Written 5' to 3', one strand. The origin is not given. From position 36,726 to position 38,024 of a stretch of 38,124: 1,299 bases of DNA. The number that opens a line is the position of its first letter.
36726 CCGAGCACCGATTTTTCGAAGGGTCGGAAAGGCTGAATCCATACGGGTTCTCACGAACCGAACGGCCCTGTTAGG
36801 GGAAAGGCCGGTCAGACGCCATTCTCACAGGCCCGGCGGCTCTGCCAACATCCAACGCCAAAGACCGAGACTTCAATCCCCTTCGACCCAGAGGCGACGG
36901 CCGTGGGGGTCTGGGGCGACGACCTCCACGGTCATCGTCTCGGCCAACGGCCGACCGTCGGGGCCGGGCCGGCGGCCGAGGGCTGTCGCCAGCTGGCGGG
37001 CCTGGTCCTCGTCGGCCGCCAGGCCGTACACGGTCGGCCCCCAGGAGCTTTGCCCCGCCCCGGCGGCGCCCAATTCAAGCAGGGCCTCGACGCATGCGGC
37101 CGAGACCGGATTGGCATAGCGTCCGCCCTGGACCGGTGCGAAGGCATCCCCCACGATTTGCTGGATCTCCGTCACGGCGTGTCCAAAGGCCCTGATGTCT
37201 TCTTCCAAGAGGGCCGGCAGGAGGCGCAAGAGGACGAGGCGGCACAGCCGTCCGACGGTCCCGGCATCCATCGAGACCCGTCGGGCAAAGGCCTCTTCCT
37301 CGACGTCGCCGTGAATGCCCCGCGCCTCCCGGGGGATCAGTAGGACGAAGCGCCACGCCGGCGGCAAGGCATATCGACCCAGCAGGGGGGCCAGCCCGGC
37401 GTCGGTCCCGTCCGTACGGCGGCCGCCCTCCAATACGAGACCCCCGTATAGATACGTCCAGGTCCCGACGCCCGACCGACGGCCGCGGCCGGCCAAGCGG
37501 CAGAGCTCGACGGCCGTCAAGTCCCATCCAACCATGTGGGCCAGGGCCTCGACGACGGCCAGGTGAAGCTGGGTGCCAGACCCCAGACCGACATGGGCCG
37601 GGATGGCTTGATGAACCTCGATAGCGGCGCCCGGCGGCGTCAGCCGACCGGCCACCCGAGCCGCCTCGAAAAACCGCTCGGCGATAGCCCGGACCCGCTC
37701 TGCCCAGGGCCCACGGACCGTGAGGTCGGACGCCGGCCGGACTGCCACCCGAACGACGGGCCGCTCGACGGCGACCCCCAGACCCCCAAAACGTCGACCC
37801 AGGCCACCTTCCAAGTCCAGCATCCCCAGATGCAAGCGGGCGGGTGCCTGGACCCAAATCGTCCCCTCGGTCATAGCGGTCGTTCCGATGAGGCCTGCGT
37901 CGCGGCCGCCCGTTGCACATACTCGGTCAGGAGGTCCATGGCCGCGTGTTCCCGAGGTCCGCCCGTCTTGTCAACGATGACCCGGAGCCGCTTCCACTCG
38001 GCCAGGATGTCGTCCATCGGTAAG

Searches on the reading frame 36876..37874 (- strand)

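Call 45: search_protein_families(library=pfam, proteins=[window:36876-37874:-], max_evalue=0.00001)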
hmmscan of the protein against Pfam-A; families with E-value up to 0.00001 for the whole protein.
window:36876-37874:- (333 aa): 2 families
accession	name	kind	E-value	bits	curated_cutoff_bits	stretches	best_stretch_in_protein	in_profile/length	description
PF08544.19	GHMP_kinases_C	-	1.9e-13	51.1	21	1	218-303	1-82/85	GHMP kinases C terminal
PF00288.32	GHMP_kinases_N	-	2.7e-10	40.7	22.3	1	64-133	6-68/87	GHMP kinases N terminal domain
